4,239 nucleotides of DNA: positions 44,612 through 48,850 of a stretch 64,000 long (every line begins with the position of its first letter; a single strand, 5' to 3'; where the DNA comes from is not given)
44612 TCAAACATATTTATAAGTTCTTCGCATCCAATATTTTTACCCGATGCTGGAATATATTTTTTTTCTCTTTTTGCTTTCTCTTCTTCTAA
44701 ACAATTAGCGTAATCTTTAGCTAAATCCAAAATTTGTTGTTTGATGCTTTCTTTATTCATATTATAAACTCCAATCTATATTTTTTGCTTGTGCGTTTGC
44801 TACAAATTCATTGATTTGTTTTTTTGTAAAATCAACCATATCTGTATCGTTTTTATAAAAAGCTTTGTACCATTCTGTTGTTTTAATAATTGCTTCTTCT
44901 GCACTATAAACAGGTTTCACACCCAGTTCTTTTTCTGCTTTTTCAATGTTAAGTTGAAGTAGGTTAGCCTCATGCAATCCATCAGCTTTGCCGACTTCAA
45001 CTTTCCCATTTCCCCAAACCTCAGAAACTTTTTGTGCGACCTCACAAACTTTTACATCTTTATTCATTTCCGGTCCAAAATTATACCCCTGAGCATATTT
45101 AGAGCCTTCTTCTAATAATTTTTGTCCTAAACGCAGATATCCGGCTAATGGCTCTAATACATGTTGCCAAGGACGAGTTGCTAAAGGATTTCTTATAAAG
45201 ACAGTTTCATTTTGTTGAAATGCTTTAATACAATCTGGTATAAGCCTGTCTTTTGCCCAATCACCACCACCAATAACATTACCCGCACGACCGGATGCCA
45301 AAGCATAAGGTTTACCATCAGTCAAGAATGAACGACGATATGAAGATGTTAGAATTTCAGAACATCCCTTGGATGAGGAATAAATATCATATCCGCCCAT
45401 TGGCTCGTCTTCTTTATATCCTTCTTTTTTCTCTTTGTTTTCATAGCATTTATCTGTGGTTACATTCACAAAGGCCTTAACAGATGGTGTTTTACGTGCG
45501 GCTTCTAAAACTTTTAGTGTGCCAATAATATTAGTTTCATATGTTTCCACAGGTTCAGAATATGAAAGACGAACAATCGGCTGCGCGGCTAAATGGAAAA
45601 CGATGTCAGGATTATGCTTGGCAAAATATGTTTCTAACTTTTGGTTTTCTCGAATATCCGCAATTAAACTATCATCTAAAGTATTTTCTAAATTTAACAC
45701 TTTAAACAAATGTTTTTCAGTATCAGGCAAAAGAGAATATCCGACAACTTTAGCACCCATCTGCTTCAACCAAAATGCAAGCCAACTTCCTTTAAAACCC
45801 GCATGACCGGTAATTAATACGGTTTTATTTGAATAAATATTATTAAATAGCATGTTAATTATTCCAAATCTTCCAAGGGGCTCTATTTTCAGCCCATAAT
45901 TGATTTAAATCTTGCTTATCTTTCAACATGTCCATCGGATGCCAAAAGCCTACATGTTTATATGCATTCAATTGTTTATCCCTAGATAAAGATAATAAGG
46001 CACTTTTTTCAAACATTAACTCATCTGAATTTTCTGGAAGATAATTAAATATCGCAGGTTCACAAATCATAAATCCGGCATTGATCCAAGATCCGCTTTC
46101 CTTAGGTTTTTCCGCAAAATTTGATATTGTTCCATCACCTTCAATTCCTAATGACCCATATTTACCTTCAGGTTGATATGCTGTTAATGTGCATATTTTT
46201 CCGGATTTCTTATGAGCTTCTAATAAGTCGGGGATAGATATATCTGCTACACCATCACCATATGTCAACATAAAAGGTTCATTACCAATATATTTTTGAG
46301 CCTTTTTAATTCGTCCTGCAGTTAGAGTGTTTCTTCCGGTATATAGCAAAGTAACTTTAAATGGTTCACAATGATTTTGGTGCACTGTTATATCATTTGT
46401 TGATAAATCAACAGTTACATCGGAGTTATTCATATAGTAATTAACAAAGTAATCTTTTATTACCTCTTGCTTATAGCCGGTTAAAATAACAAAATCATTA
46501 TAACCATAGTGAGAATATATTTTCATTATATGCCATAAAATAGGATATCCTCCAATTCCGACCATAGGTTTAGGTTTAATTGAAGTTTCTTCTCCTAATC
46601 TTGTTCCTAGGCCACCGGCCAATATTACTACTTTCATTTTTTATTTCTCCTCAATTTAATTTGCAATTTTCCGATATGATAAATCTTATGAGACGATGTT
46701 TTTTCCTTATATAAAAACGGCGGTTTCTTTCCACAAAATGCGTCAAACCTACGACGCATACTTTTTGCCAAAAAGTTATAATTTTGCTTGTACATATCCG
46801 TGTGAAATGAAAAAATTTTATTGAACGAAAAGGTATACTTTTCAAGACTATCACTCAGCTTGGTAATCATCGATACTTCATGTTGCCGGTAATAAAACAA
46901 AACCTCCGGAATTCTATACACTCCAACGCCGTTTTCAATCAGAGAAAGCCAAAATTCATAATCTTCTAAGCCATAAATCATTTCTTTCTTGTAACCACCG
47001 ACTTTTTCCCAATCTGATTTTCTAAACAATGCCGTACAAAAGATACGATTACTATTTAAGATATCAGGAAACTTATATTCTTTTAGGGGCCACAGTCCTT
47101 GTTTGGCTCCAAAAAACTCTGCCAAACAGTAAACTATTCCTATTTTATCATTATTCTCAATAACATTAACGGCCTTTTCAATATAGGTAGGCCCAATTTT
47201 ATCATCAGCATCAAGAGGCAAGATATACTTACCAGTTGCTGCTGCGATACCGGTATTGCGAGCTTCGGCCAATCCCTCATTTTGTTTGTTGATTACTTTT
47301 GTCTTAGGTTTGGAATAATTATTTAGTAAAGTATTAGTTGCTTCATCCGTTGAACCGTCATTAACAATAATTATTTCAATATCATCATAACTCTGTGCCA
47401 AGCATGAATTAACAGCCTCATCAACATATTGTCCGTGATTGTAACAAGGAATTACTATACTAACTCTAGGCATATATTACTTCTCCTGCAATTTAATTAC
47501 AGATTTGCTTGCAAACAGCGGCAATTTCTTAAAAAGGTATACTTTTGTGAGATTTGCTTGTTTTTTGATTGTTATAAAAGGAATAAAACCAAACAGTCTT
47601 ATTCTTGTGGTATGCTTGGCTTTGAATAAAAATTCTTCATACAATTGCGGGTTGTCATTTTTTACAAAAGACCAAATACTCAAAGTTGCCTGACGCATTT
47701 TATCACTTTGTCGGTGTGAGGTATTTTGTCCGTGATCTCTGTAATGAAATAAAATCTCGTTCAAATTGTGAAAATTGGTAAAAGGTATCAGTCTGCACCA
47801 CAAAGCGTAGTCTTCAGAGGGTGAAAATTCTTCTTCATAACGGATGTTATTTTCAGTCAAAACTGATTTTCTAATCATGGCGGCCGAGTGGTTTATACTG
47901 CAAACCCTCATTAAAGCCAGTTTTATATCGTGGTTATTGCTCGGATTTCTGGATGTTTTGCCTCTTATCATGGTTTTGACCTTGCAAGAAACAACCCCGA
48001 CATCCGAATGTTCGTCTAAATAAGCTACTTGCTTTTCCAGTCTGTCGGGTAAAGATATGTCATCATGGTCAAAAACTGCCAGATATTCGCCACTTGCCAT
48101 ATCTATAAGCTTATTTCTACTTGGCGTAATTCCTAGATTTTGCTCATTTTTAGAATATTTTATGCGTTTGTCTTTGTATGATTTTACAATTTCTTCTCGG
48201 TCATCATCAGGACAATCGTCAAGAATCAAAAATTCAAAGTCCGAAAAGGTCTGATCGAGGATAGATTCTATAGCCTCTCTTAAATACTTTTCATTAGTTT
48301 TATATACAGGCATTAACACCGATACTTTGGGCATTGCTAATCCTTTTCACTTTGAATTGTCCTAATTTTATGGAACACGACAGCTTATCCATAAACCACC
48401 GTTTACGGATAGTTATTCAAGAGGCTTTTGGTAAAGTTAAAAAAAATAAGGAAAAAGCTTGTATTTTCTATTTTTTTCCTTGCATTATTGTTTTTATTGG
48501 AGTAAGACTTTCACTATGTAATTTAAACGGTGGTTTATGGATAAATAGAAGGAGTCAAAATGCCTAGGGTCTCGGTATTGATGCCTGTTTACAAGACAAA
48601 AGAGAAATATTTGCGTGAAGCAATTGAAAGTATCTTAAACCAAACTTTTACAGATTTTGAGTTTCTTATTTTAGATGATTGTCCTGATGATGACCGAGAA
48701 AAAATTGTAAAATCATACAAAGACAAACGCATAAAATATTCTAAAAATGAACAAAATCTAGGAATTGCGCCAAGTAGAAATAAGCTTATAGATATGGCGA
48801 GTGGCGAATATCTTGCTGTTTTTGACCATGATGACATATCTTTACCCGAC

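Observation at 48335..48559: Invertible-promoter-like cassette at the hinge of two divergent polysaccharide operons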

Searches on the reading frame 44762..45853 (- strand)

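Call 7: search_protein_families(library=pfam, proteins=[window:44762-45853:-])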
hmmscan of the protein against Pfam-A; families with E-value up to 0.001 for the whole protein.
window:44762-45853:- (363 aa): 6 families
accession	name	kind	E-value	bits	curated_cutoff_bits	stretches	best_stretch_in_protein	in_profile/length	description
PF16363.11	GDP_Man_Dehyd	-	5.1e-34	118.6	27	1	13-323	1-330/332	GDP-mannose 4,6 dehydratase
PF01370.27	Epimerase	-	1.7e-31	109.9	20.9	1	12-245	1-227/240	NAD dependent epimerase/dehydratase family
PF02719.21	Polysacc_synt_2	-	2.3e-18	66.8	20.2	1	12-281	1-248/293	Polysaccharide biosynthesis protein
PF04321.23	RmlD_sub_bind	-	6.6e-09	35.7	27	1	11-167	2-134/287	RmlD substrate binding domain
PF01073.25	3Beta_HSD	-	1.8e-06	27.6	22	1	13-180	1-168/280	3-beta hydroxysteroid dehydrogenase/isomerase family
PF07993.18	NAD_binding_4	-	1.1e-05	25.2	20.1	1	81-173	88-192/258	Male sterility protein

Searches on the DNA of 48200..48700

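Call 76: search_rna_families(source=window, start=48200, end=48700, threshold=evalue, max_evalue=1)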
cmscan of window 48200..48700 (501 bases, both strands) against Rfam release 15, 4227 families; matches with E-value up to 1: 1.
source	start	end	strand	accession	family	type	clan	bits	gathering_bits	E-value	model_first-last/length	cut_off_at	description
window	48358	48507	-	RF03532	SQ2397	Cis-reg;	-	18.2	100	0.79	1-243/243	no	Cis-regulator of HTH transcription factor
